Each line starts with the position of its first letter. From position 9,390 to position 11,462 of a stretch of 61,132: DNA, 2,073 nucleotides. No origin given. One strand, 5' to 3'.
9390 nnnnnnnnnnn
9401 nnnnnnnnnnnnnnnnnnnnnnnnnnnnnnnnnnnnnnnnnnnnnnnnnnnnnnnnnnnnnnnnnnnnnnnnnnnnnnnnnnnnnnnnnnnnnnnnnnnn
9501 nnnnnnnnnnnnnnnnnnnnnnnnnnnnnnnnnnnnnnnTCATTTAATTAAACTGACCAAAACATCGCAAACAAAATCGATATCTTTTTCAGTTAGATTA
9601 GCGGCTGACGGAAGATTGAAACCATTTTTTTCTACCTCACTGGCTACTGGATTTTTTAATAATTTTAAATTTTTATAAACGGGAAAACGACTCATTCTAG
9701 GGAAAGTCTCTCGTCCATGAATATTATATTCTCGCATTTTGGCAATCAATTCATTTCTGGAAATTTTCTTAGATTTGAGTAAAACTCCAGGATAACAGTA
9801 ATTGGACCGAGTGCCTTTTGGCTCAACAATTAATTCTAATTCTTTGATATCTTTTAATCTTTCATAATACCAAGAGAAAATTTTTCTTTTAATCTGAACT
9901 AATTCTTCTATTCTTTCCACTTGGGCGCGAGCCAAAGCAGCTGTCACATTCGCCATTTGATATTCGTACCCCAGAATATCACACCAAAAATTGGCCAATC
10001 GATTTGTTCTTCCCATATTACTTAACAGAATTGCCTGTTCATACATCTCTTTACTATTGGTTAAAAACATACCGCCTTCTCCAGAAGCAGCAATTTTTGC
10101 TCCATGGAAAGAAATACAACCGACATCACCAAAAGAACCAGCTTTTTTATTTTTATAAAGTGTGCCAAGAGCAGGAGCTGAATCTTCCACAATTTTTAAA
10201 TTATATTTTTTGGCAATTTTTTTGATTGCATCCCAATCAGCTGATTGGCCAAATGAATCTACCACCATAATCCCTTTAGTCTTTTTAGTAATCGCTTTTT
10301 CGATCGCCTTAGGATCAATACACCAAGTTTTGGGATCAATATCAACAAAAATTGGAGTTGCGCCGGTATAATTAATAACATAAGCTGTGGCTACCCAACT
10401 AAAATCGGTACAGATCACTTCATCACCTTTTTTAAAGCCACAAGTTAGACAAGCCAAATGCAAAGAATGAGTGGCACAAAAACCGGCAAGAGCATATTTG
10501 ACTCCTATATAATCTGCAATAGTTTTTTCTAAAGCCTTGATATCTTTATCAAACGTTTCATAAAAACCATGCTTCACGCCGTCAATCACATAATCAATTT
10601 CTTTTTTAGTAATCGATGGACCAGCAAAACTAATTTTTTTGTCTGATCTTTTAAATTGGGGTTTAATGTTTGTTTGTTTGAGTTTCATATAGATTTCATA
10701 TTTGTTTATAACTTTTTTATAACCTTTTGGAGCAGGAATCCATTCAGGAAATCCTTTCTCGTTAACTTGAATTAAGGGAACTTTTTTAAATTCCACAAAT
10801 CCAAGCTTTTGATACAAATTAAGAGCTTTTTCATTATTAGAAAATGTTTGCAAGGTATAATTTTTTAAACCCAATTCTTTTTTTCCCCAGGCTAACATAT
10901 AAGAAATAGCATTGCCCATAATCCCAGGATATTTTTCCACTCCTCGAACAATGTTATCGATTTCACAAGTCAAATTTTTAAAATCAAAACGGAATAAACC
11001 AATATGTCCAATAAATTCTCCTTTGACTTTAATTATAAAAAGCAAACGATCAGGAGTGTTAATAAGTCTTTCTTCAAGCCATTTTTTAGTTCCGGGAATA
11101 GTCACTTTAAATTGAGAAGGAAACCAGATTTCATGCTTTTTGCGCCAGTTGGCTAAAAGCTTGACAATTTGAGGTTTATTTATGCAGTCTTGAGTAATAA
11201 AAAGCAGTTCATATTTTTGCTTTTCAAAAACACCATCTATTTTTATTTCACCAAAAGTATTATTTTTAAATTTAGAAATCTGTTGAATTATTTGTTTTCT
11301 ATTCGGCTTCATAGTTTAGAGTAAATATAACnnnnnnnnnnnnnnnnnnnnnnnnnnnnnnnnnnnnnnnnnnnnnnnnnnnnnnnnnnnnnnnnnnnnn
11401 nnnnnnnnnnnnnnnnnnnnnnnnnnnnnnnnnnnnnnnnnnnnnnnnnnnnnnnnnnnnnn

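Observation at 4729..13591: CDP-hexose cassette with an E1-type 3-dehydrase, ThDP enzyme, AspC-type aminotransferase and GNAT-DegT fusion, but no E3 reductase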

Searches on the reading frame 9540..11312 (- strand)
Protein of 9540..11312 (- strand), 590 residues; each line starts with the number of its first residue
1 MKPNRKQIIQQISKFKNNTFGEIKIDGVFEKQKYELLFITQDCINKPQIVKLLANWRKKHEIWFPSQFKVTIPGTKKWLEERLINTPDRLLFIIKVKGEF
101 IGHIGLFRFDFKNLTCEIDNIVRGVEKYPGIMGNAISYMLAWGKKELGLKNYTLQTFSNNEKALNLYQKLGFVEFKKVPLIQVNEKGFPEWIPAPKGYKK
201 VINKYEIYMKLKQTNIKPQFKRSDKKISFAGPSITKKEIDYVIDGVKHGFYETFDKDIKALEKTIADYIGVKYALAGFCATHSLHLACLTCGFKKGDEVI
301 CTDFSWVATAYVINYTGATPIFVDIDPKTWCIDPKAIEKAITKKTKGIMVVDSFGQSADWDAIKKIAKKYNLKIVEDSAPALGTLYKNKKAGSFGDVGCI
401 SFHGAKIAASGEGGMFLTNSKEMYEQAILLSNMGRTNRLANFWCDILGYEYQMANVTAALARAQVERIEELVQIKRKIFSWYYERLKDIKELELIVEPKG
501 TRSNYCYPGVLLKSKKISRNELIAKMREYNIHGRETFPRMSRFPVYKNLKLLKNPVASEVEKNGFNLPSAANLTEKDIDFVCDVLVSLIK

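Call 5: search_protein_families(library=pfam, proteins=[window:9540-11312:-])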
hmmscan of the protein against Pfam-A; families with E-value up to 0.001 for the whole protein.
window:9540-11312:- (590 aa): 7 families
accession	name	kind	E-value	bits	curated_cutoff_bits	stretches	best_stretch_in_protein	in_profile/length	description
PF01041.23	DegT_DnrJ_EryC1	-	6.9e-98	328.6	19.8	1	233-585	2-359/360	DegT/DnrJ/EryC1/StrS aminotransferase family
PF13302.13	Acetyltransf_3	-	2e-09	38.7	25.4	1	53-173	15-138/138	Acetyltransferase (GNAT) domain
PF00155.27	Aminotran_1_2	-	3.1e-09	36.9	19.7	1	234-379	22-187/361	Aminotransferase class I and II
PF00583.31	Acetyltransf_1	-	8.4e-09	36.2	20.7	1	77-172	21-116/116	Acetyltransferase (GNAT) family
PF13420.13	Acetyltransf_4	-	2.7e-05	24.7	24.3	1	67-172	29-134/155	Acetyltransferase (GNAT) domain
PF00266.25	Aminotran_5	-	4e-05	23.2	21.5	1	249-385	36-183/371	Aminotransferase class-V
PF01212.27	Beta_elim_lyase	-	0.00045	20.1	27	0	255-379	31-170/288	Beta-eliminating lyase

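Call 6: search_protein_families(library=ncbifam, proteins=[window:9540-11312:-])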
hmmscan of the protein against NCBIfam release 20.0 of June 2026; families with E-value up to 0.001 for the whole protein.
window:9540-11312:- (590 aa): 21 families
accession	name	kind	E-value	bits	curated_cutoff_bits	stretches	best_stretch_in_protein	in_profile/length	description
TIGR04181.1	NHT_00031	hypoth_equivalog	3.1e-85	286.2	420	1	229-570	3-359/359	LegC family aminotransferase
TIGR03588.1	PseC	equivalog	7.4e-72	242.3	423.5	1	227-587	2-378/380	UDP-4-amino-4,6-dideoxy-N-acetyl-beta-L-altrosamine transaminase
NF008687.0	PRK11706.1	equivalog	8.4e-62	209.1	375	1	226-588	1-373/375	dTDP-4-amino-4,6-dideoxygalactose transaminase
NF008658.2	PRK11658.1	equivalog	6.4e-53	179.7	631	1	227-589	5-377/379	UDP-4-amino-4-deoxy-L-arabinose aminotransferase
TIGR04427.1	PLP_DesI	equivalog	3.1e-51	174.7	650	1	259-585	55-379/390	dTDP-4-dehydro-6-deoxyglucose aminotransferase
NF011936.0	PRK15407.1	equivalog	4.7e-50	170.6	423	2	200-435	12-252/440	lipopolysaccharide biosynthesis protein RfbH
TIGR02379.1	ECA_wecE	subfamily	3.3e-48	164.3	434.85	1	227-532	2-316/376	dTDP-4-amino-4,6-dideoxy-D-glucose transaminase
NF041364.1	GntC_guanitoxin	equivalog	1.4e-07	30.7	415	1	287-378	75-174/356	guanitoxin biosynthesis PLP-dependent (S)-gamma-hydroxy-L-arginine cyclodehydratase GntC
NF005816.0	PRK07682.1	equivalog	3.9e-07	29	620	1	277-379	96-204/390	aminotransferase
NF006569.0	PRK09082.1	subfamily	1.1e-06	28.1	420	1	280-372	100-197/386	methionine aminotransferase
NF006488.0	PRK08912.1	equivalog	1.5e-06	27.4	498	1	281-352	97-167/387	aminotransferase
NF005817.0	PRK07683.1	equivalog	1.5e-06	27.2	575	1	277-351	95-168/387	aminotransferase A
TIGR03585.1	PseH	equivalog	1.9e-06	28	93.1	1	52-174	13-135/156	UDP-4-amino-4,6-dideoxy-N-acetyl-beta-L-altrosamine N-acetyltransferase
NF004770.0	PRK06108.1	subfamily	5.1e-06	25.5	422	1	253-396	70-228/396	pyridoxal phosphate-dependent aminotransferase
NF041091.1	asp_aminotase_Arch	equivalog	1.9e-05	23.7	550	1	289-352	104-168/376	aspartate aminotransferase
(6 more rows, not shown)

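Call 39: find_homologous_proteins(query=window:9540-11312:-)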
Query window:9540-11312:- (590 aa): 7726 proteins with E <= 0.001 among 8000 candidates; the best 120 are listed.
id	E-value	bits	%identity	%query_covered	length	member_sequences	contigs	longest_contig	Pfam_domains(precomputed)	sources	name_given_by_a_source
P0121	0.0e+0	1056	79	97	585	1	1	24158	PF13420.14,PF00155.28,PF13302.14,PF01212.28,PF01041.24,PF00583.32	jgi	-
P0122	0.0e+0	1049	76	100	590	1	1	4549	PF13420.14,PF00155.28,PF13302.14,PF01041.24,PF00583.32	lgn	-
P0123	0.0e+0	1040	77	97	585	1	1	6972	PF13420.14,PF00155.28,PF13302.14,PF01212.28,PF01041.24,PF00583.32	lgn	-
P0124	3.1e-295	998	72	99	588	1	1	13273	PF00155.28,PF13302.14,PF00266.26,PF01212.28,PF01041.24,PF00583.32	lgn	-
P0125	1.4e-291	986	71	99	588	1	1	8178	PF00155.28,PF13302.14,PF00266.26,PF01212.28,PF01041.24,PF00583.32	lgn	-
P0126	3.9e-288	975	71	97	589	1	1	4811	PF13420.14,PF00155.28,PF13302.14,PF01212.28,PF01041.24,PF00583.32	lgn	-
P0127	6.5e-270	915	66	99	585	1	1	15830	PF00155.28,PF13302.14,PF00266.26,PF01212.28,PF01041.24,PF00583.32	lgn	-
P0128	1.3e-265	901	67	98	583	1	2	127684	PF00155.28,PF13302.14,PF00266.26,PF01212.28,PF01041.24,PF00583.32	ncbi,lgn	-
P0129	6.4e-264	895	66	99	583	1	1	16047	PF00155.28,PF13302.14,PF00266.26,PF01212.28,PF01041.24,PF00583.32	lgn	-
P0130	5.8e-263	892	65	99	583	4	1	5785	PF00155.28,PF13302.14,PF00266.26,PF01212.28,PF01041.24,PF00583.32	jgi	-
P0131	7.3e-253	858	64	99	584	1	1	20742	PF00155.28,PF13302.14,PF01212.28,PF01041.24,PF00583.32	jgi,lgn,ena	-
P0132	4.6e-252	856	65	98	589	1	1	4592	PF13420.14,PF00155.28,PF13302.14,PF00266.26,PF01041.24,PF00583.32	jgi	jgi:perosamine synthetase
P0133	6.7e-252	855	63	99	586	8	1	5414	PF00155.28,PF13302.14,PF01041.24,PF00583.32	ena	-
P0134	3.9e-251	853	62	99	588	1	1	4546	PF00155.28,PF13302.14,PF00266.26,PF01212.28,PF01041.24,PF00583.32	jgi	jgi:perosamine synthetase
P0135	2.0e-244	831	66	94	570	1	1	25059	PF13420.14,PF00155.28,PF13302.14,PF01041.24,PF00583.32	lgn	-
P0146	3.2e-205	701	54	99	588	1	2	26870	PF00155.28,PF13302.14,PF00266.26,PF01212.28,PF01041.24,PF00583.32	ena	-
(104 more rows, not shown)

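Call 40: find_encoding_contigs(protein=P0121, flank=10000, max_places=2)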
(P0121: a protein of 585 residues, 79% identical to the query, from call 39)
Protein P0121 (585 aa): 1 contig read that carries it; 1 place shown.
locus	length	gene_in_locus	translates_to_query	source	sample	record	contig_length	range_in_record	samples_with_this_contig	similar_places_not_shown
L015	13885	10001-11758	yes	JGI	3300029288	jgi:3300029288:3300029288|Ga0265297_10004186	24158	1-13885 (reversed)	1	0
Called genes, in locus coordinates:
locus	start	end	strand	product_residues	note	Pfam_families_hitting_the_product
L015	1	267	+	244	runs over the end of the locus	PF02463:SMC_N (faint), PF00005:ABC_tran, PF13304:AAA_21 (faint)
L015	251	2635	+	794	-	PF04055:Radical_SAM, PF00535:Glycos_transf_2, PF10111:Glyco_tranf_2_2, PF13641:Glyco_tranf_2_3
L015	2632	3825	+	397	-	PF00534:Glycos_transf_1 (faint), PF13692:Glyco_trans_1_4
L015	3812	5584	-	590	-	-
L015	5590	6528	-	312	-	PF00535:Glycos_transf_2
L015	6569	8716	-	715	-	-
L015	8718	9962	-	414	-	PF01041:DegT_DnrJ_EryC1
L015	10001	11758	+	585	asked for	PF13302:Acetyltransf_3, PF00583:Acetyltransf_1, PF13420:Acetyltransf_4 (faint), PF00155:Aminotran_1_2, PF01041:DegT_DnrJ_EryC1, PF01212:Beta_elim_lyase (weak)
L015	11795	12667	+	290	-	PF01118:Semialdhyde_dh (weak), PF01408:GFO_IDH_MocA (faint), PF09290:AcetDehyd-dimer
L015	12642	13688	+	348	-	PF00682:HMGL-like, PF07836:DmpG_comm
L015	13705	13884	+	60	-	?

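Call 41: find_encoding_contigs(protein=P0128, flank=10000, max_places=2)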
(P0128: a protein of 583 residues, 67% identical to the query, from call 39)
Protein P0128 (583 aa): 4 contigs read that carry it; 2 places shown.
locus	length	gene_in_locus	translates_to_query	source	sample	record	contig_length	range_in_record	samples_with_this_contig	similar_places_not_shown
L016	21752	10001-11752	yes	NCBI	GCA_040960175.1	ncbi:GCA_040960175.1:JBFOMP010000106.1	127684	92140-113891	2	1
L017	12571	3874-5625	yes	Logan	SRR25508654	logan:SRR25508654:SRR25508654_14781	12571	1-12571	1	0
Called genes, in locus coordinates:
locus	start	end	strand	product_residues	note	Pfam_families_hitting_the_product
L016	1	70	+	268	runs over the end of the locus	PF08003:Methyltransf_9 (weak), PF01728:FtsJ (weak), PF02353:CMAS, PF13489:Methyltransf_23, PF13847:Methyltransf_31, PF08241:Methyltransf_11, PF08242:Methyltransf_12, PF13649:Methyltransf_25, +1 more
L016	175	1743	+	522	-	PF00535:Glycos_transf_2, PF10111:Glyco_tranf_2_2, PF13641:Glyco_tranf_2_3 (faint), PF13489:Methyltransf_23, PF08241:Methyltransf_11, PF08242:Methyltransf_12, PF13649:Methyltransf_25, PF13847:Methyltransf_31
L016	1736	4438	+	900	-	-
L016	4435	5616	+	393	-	PF01041:DegT_DnrJ_EryC1, PF01053:Cys_Met_Meta_PP (weak)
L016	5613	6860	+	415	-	PF00534:Glycos_transf_1, PF13692:Glyco_trans_1_4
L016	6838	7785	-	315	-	PF00535:Glycos_transf_2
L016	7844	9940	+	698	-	-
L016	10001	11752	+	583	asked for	PF13302:Acetyltransf_3 (weak), PF00583:Acetyltransf_1 (weak), PF00155:Aminotran_1_2, PF01041:DegT_DnrJ_EryC1, PF00266:Aminotran_5 (weak), PF01212:Beta_elim_lyase (weak)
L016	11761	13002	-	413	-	PF01041:DegT_DnrJ_EryC1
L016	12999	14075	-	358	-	PF13489:Methyltransf_23, PF13847:Methyltransf_31, PF08241:Methyltransf_11, PF08242:Methyltransf_12, PF13649:Methyltransf_25, PF22674:C2185-like_N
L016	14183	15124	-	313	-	PF00535:Glycos_transf_2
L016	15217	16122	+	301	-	PF01370:Epimerase, PF04321:RmlD_sub_bind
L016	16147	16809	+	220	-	PF01370:Epimerase (weak), PF04321:RmlD_sub_bind (faint), PF08659:KR (faint), PF23441:SDR (faint), PF13561:adh_short_C2, PF00106:adh_short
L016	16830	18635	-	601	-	PF02776:TPP_enzyme_N, PF00205:TPP_enzyme_M, PF02775:TPP_enzyme_C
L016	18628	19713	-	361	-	PF01761:DHQ_synthase, PF24621:DHQS_C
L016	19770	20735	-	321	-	PF08282:Hydrolase_3 (weak)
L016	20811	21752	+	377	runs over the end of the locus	PF03102:NeuB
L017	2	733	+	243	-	?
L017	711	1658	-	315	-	PF00535:Glycos_transf_2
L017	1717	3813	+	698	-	-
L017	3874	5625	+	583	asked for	PF13302:Acetyltransf_3 (weak), PF00583:Acetyltransf_1 (weak), PF00155:Aminotran_1_2, PF01041:DegT_DnrJ_EryC1, PF00266:Aminotran_5 (weak), PF01212:Beta_elim_lyase (weak)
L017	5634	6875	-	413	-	PF01041:DegT_DnrJ_EryC1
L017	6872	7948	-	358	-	PF13489:Methyltransf_23, PF13847:Methyltransf_31, PF08241:Methyltransf_11, PF08242:Methyltransf_12, PF13649:Methyltransf_25, PF22674:C2185-like_N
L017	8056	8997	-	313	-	PF00535:Glycos_transf_2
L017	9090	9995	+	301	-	PF01370:Epimerase, PF04321:RmlD_sub_bind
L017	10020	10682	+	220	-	PF01370:Epimerase (weak), PF04321:RmlD_sub_bind (faint), PF08659:KR (faint), PF23441:SDR (faint), PF13561:adh_short_C2, PF00106:adh_short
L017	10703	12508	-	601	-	PF02776:TPP_enzyme_N, PF00205:TPP_enzyme_M, PF02775:TPP_enzyme_C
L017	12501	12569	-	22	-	?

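Call 46: search_protein_families(library=pfam, max_evalue=0.001, proteins=[L016:7844-9940:+, L015:6569-8716:-])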
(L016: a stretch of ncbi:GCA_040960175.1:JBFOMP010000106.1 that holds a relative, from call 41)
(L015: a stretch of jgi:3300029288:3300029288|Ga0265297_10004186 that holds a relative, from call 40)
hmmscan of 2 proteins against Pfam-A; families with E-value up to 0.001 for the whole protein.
L016:7844-9940:+ (698 aa): 0 families

L015:6569-8716:- (715 aa): 0 families

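Call 47: find_encoding_contigs(protein=P0135, flank=10000, max_places=1)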
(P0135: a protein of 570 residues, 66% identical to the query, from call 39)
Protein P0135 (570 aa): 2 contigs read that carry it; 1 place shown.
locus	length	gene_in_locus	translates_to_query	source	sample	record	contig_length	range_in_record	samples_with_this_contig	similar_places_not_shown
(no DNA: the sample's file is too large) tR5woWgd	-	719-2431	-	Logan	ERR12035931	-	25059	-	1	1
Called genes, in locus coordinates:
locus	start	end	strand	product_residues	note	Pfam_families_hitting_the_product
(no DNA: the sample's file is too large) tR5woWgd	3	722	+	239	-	?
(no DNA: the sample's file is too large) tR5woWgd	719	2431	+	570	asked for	PF13302:Acetyltransf_3, PF13420:Acetyltransf_4 (weak), PF00583:Acetyltransf_1, PF00155:Aminotran_1_2, PF01041:DegT_DnrJ_EryC1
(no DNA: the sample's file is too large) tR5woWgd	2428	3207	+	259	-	PF00483:NTP_transferase (weak)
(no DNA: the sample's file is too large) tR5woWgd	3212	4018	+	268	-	PF01209:Ubie_methyltran (weak), PF05891:Methyltransf_PK (weak), PF13489:Methyltransf_23, PF02353:CMAS, PF08241:Methyltransf_11, PF08242:Methyltransf_12, PF13649:Methyltransf_25, PF13847:Methyltransf_31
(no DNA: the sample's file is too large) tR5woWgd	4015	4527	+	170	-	PF01965:DJ-1_PfpI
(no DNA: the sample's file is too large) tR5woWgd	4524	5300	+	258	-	-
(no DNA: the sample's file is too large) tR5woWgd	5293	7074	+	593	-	PF02776:TPP_enzyme_N, PF00205:TPP_enzyme_M, PF02775:TPP_enzyme_C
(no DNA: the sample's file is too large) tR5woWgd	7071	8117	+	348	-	PF02615:Ldh_2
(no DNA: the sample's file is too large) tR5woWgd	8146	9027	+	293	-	PF00535:Glycos_transf_2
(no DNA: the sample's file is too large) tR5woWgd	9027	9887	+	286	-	PF01370:Epimerase, PF04321:RmlD_sub_bind, PF16363:GDP_Man_Dehyd (faint)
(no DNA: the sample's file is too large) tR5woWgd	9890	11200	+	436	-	PF01041:DegT_DnrJ_EryC1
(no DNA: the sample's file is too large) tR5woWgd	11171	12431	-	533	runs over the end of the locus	-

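Call 48: find_encoding_contigs(protein=P0131, flank=10000, max_places=1)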
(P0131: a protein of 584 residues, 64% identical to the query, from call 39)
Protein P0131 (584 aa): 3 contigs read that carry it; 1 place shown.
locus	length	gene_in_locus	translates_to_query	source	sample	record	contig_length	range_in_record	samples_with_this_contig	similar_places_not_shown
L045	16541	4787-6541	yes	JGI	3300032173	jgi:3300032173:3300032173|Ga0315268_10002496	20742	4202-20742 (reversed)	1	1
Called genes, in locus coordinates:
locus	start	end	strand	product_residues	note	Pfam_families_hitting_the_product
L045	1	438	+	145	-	?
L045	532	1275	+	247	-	PF03328:HpcH_HpaI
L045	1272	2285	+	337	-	PF02776:TPP_enzyme_N, PF00205:TPP_enzyme_M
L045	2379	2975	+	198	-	PF02775:TPP_enzyme_C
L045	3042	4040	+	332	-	PF02615:Ldh_2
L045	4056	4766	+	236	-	-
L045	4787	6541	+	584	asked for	PF13302:Acetyltransf_3, PF00583:Acetyltransf_1, PF00155:Aminotran_1_2, PF01041:DegT_DnrJ_EryC1, PF01212:Beta_elim_lyase (weak)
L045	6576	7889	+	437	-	PF01041:DegT_DnrJ_EryC1, PF00266:Aminotran_5 (weak)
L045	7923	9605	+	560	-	PF13231:PMT_2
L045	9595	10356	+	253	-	PF00535:Glycos_transf_2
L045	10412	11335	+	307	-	PF13489:Methyltransf_23, PF07021:MetW (weak), PF13847:Methyltransf_31, PF08241:Methyltransf_11, PF08242:Methyltransf_12, PF13649:Methyltransf_25 (weak)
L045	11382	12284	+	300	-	PF13489:Methyltransf_23, PF07021:MetW, PF13649:Methyltransf_25, PF13847:Methyltransf_31, PF08241:Methyltransf_11, PF08242:Methyltransf_12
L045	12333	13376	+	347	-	PF00535:Glycos_transf_2, PF10111:Glyco_tranf_2_2, PF13506:Glyco_transf_21 (faint), PF13641:Glyco_tranf_2_3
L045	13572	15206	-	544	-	-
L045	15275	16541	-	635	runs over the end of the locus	PF00515:TPR_1 (faint), PF13181:TPR_8 (faint), PF13431:TPR_17 (faint), PF13414:TPR_11 (weak)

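Call 49: find_encoding_contigs(protein=P0146, flank=10000, max_places=1)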
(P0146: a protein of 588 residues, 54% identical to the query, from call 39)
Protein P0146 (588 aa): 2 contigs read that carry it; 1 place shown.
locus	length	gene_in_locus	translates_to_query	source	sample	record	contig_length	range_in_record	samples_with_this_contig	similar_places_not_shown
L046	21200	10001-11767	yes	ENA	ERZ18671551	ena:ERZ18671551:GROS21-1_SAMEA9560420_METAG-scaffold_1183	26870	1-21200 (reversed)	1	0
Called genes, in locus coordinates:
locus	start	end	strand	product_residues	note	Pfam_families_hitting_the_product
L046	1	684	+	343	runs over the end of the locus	PF00107:ADH_zinc_N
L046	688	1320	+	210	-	-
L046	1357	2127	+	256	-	PF03009:GDPD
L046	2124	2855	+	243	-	PF00483:NTP_transferase, PF12804:NTP_transf_3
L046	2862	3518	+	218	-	PF13489:Methyltransf_23 (weak), PF02353:CMAS (weak), PF13847:Methyltransf_31, PF08241:Methyltransf_11, PF08242:Methyltransf_12, PF13649:Methyltransf_25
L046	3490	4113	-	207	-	-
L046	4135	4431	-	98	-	PF13641:Glyco_tranf_2_3 (weak), PF00535:Glycos_transf_2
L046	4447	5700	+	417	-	PF01943:Polysacc_synt (weak)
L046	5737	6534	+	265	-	PF00535:Glycos_transf_2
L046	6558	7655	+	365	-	PF13439:Glyco_transf_4, PF20706:GT4-conflict (weak), PF00534:Glycos_transf_1, PF13692:Glyco_trans_1_4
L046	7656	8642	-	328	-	PF00535:Glycos_transf_2, PF13641:Glyco_tranf_2_3 (faint)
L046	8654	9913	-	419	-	PF01041:DegT_DnrJ_EryC1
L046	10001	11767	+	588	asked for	PF13302:Acetyltransf_3, PF00583:Acetyltransf_1, PF00155:Aminotran_1_2, PF00266:Aminotran_5, PF01041:DegT_DnrJ_EryC1, PF01212:Beta_elim_lyase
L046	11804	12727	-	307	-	PF02779:Transket_pyr, PF02780:Transketolase_C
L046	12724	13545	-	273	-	PF00456:Transketolase_N, PF13292:DXP_synthase_N (faint), PF09364:XFP_N, PF00676:E1_dh (weak)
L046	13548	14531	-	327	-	PF01073:3Beta_HSD, PF01370:Epimerase, PF02719:Polysacc_synt_2, PF04321:RmlD_sub_bind, PF16363:GDP_Man_Dehyd, PF07993:NAD_binding_4 (weak)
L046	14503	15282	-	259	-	PF00483:NTP_transferase, PF12804:NTP_transf_3 (faint)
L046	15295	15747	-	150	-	PF00908:dTDP_sugar_isom, PF14667:Polysacc_synt_C (weak)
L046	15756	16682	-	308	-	PF00106:adh_short (faint), PF01073:3Beta_HSD, PF01370:Epimerase, PF02719:Polysacc_synt_2 (weak), PF04321:RmlD_sub_bind, PF07993:NAD_binding_4 (weak), PF13460:NAD_binding_10, PF16363:GDP_Man_Dehyd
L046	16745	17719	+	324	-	PF00535:Glycos_transf_2, PF13641:Glyco_tranf_2_3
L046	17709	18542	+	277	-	PF00535:Glycos_transf_2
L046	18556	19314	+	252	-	PF01209:Ubie_methyltran (weak), PF13489:Methyltransf_23, PF07021:MetW, PF13847:Methyltransf_31, PF08241:Methyltransf_11, PF08242:Methyltransf_12, PF13649:Methyltransf_25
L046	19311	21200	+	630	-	?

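Call 50: find_encoding_contigs(protein=P0124, flank=10000, max_places=1)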
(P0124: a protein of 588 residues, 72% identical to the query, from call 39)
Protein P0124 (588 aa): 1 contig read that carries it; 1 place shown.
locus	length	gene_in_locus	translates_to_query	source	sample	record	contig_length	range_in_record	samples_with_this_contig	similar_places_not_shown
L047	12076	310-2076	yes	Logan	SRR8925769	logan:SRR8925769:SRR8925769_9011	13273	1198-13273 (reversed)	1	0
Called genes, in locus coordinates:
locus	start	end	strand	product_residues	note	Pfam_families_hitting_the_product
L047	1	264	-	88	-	?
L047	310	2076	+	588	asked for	PF13302:Acetyltransf_3, PF00583:Acetyltransf_1 (faint), PF00155:Aminotran_1_2, PF00266:Aminotran_5 (weak), PF01041:DegT_DnrJ_EryC1, PF01212:Beta_elim_lyase (weak)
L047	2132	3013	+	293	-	PF01118:Semialdhyde_dh (weak), PF01408:GFO_IDH_MocA (faint), PF09290:AcetDehyd-dimer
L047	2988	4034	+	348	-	PF00682:HMGL-like, PF07836:DmpG_comm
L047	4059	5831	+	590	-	PF02776:TPP_enzyme_N, PF00205:TPP_enzyme_M, PF02775:TPP_enzyme_C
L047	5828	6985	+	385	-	PF00155:Aminotran_1_2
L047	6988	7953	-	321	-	PF01370:Epimerase, PF02719:Polysacc_synt_2, PF04321:RmlD_sub_bind, PF01073:3Beta_HSD, PF16363:GDP_Man_Dehyd, PF07993:NAD_binding_4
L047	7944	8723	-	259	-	PF00483:NTP_transferase, PF12804:NTP_transf_3 (faint)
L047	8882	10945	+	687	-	PF00884:Sulfatase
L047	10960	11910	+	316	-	PF01757:Acyl_transf_3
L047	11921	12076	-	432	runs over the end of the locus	PF01210:NAD_Gly3P_dh_N (faint), PF02558:ApbA (faint), PF03721:UDPG_MGDP_dh_N, PF00984:UDPG_MGDP_dh, PF03720:UDPG_MGDP_dh_C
